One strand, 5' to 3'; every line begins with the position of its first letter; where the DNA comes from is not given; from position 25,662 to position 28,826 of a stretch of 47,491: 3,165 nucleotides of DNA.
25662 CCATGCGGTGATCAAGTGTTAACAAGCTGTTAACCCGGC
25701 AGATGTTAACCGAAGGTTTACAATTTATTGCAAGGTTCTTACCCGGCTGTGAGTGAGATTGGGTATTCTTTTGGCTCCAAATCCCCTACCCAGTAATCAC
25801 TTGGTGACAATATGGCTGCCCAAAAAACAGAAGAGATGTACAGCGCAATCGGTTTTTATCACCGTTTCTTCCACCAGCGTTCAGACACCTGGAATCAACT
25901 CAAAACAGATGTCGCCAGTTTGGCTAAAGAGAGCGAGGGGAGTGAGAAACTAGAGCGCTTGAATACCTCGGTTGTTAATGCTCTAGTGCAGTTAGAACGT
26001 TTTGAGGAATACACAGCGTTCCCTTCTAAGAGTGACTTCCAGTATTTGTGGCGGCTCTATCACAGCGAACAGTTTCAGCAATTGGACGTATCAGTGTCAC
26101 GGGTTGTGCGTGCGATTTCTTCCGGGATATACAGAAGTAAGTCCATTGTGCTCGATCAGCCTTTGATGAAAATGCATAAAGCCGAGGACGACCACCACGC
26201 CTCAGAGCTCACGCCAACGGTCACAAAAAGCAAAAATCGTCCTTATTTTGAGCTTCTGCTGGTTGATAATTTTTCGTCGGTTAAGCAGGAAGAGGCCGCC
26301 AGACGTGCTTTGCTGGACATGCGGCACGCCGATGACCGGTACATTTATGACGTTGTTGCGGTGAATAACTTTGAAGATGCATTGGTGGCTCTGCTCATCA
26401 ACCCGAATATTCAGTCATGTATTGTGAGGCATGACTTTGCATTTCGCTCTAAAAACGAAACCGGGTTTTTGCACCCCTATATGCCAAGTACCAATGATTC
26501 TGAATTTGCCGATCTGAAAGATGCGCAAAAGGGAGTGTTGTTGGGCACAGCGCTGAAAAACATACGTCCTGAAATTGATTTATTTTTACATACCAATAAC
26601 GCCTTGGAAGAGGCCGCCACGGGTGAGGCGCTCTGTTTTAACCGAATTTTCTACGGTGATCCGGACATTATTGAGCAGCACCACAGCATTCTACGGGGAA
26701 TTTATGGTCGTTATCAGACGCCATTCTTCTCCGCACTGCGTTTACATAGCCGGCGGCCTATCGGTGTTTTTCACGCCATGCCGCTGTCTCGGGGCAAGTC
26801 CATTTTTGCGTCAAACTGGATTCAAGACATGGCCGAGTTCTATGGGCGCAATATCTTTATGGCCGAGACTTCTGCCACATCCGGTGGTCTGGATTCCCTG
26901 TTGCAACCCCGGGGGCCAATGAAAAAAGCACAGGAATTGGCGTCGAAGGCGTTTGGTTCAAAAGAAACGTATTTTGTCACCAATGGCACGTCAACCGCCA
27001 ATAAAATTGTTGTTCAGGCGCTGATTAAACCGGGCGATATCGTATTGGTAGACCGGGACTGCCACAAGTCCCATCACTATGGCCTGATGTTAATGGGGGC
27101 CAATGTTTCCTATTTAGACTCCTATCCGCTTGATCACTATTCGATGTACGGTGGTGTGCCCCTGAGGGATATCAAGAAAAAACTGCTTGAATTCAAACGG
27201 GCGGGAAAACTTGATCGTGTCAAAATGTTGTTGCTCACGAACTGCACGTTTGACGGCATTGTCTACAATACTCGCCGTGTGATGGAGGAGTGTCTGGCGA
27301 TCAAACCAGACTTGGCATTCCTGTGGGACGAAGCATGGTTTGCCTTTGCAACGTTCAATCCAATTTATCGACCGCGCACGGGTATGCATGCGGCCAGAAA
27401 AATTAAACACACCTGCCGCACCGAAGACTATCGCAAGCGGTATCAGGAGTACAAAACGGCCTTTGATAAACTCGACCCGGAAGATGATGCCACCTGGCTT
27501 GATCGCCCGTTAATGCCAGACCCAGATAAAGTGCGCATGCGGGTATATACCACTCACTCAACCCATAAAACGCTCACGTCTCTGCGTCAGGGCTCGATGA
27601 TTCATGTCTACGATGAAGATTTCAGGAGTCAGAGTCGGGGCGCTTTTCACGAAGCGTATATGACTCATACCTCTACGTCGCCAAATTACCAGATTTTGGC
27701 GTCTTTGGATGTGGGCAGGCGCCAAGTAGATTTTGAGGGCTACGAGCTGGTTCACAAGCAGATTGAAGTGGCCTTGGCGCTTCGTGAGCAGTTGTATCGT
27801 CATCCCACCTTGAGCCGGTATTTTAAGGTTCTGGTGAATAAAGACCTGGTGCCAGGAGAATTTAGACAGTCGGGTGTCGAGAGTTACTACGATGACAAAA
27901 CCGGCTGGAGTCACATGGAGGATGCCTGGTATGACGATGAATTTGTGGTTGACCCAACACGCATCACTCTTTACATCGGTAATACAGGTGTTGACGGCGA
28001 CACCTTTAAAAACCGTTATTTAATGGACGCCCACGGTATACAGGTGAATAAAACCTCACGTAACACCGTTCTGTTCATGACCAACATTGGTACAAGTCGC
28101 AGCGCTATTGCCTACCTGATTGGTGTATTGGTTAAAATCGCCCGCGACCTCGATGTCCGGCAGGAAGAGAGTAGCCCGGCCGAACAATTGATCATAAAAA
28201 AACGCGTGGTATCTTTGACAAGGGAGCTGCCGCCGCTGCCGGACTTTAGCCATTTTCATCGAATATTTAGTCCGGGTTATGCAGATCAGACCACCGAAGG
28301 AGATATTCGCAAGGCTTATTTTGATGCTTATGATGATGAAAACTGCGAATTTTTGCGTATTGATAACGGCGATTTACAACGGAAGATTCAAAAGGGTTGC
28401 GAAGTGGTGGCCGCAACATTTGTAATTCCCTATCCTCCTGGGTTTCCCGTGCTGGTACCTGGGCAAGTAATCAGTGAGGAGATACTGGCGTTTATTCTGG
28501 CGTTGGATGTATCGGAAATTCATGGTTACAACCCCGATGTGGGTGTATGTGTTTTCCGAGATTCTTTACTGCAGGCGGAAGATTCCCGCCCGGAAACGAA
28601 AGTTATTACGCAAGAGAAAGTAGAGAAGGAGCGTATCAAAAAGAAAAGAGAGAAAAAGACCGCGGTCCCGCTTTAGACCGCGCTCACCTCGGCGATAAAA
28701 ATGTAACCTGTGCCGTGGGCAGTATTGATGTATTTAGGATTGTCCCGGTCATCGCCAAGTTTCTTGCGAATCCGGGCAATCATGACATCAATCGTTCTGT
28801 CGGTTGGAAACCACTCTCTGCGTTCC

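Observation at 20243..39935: Composite gamma-glutamyl/amide-bond locus with outer-membrane uptake, two periplasmic GGTs, glutamate import and dedicated sensing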

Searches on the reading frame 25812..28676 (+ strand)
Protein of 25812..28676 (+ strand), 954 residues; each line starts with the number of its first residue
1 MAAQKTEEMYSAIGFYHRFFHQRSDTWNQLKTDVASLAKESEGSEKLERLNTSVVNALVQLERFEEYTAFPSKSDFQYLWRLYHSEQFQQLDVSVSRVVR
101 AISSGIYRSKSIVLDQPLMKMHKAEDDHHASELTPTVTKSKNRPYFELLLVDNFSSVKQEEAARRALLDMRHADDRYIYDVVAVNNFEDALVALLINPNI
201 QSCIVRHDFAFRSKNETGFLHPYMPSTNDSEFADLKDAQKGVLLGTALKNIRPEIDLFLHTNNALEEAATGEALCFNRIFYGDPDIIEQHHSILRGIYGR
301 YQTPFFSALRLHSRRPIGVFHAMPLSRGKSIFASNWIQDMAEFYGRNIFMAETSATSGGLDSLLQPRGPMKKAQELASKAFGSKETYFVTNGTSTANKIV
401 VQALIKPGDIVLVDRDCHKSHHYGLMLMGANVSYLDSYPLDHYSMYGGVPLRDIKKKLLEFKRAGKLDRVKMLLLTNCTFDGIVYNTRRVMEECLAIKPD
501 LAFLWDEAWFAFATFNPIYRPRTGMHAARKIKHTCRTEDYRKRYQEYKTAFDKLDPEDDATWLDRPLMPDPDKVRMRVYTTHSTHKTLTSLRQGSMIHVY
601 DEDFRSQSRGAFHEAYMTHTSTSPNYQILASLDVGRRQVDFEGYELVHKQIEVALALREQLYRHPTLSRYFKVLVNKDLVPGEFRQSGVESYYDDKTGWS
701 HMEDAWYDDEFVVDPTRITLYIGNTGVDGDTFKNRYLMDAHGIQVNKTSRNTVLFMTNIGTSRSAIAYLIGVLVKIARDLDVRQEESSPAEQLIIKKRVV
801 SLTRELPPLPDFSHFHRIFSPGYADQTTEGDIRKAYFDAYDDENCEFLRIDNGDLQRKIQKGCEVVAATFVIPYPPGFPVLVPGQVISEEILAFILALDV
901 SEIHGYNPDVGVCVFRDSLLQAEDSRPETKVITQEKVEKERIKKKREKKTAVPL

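Call 3: search_protein_families(library=pfam, proteins=[window:25812-28676:+])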
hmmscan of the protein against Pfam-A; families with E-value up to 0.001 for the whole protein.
window:25812-28676:+ (954 aa): 3 families
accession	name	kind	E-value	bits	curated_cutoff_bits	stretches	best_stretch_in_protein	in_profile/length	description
PF01276.26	OKR_DC_1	-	7.4e-77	259.3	27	2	303-529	1-226/417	Orn/Lys/Arg decarboxylase, major domain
PF03711.20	OKR_DC_1_C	-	4.3e-05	24.3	24.2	1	864-899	73-111/132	Orn/Lys/Arg decarboxylase, C-terminal domain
PF01212.27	Beta_elim_lyase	-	8.5e-05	22.5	27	1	372-510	36-172/288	Beta-eliminating lyase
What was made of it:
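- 25812..28676 (+): 954-aa long-form Orn/Lys/Arg-family PLP decarboxylase, substrate unknown. PF01276 at 259 bits (call 3).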

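Call 5: search_protein_families(library=ncbifam, proteins=[window:25812-28676:+], max_evalue=0.01)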
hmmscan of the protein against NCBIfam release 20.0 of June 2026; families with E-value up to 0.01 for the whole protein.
window:25812-28676:+ (954 aa): 10 families
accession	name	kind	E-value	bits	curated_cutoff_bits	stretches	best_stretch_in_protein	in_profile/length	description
NF011928.0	PRK15399.1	subfamily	9e-64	215.9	968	3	340-532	167-356/713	lysine decarboxylase LdcC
NF011929.0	PRK15400.1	subfamily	9.1e-56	189.5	1056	2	341-529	168-353/714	lysine decarboxylase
NF011603.0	PRK15029.1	equivalog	1.1e-49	169.4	1167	2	340-529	178-371/756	arginine decarboxylase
NF010092.0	PRK13578.1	subfamily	1.3e-48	165.8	794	2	302-519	108-330/720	ornithine decarboxylase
TIGR04301.1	ODC_inducible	exception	8.8e-45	153.1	1310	2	302-520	108-331/719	ornithine decarboxylase SpeF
TIGR04318.1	lacto_ODC_hypo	hypoth_equivalog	7e-30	104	950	2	340-520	128-313/695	putative ornithine decarboxylase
NF041364.1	GntC_guanitoxin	equivalog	0.0006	18.8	415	1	386-436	62-112/356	guanitoxin biosynthesis PLP-dependent (S)-gamma-hydroxy-L-arginine cyclodehydratase GntC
NF006387.0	PRK08636.1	equivalog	0.0017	17.4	675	1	389-460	100-171/403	LL-diaminopimelate aminotransferase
TIGR02539.1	SepCysS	equivalog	0.0053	15.8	365.25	1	369-437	52-119/370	O-phospho-L-seryl-tRNA:Cys-tRNA synthase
NF000586.1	PRK00011.1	subfamily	0.0068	15.2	335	0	574-662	207-291/404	serine hydroxymethyltransferase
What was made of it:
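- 25812..28676 (+): All NCBIfam equivalogs score far below cutoff (call 5).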

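Call 22: search_solved_structures(query=window:25812-28676:+, max_evalue=0.001)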
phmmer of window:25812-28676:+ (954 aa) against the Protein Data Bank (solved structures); distinct sequences matched with E-value up to 0.001: 19.
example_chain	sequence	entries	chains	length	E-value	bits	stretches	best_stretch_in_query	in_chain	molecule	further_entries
9n0n_A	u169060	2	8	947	1e-249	834.4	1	21-922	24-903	Probable amino acid decarboxylase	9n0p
9n0o_A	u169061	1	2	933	1.4e-249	834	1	59-922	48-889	Probable amino acid decarboxylase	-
6q6i_A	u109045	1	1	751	3.2e-55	190.8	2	299-530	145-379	Biodegradative arginine decarboxylase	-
6y3x_A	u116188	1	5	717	4e-54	187.2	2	342-533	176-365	Lysine decarboxylase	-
9e0o_A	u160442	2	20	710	9.2e-52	179.3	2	341-529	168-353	Lysine decarboxylase, inducible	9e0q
9e0m_A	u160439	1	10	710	1.1e-51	179.1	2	341-529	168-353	Lysine decarboxylase, inducible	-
5fkz_E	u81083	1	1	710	4.4e-48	167.2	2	341-529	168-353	LYSINE DECARBOXYLASE, CONSTITUTIVE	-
3n75_A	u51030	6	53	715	4.8e-48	167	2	340-529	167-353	Lysine decarboxylase, inducible | Inducible lysine decarboxylase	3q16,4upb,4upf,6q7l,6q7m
5fkx_A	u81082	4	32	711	1.1e-47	165.9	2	340-529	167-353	LYSINE DECARBOXYLASE, INDUCIBLE | Inducible lysine decarboxylase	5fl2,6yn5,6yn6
2vyc_A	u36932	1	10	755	1.1e-44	156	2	340-525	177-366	BIODEGRADATIVE ARGININE DECARBOXYLASE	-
7p9b_A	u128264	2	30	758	3.1e-44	154.4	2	342-526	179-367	Biodegradative arginine decarboxylase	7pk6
5xx1_A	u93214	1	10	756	5.2e-43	150.4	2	341-525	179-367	Arginine decarboxylase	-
9lkg_C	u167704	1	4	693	3.1e-34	121.3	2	342-520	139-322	Ornithine decarboxylase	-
9ll6_A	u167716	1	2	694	5.4e-33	117.2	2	342-520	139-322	Ornithine decarboxylase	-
9lls_A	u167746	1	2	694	7.9e-33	116.7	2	342-520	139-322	Ornithine decarboxylase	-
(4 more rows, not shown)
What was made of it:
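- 25812..28676 (+): Best solved relative is 9n0n 'Probable amino acid decarboxylase', 947 aa, 834 bits (call 22).
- On Biodegradative Lys/Arg/Orn decarboxylases (LdcI/LdcC, AdiA, SpeF): The protein belongs to a separate long-form clade with PDB 9n0n (call 22).
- Closest known: Long-form Orn/Lys/Arg decarboxylase of PDB 9n0n/9n0o. Same: The window decarboxylase aligns over residues 21-922 at 834 bits, including the long N-terminal extension (call 22).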
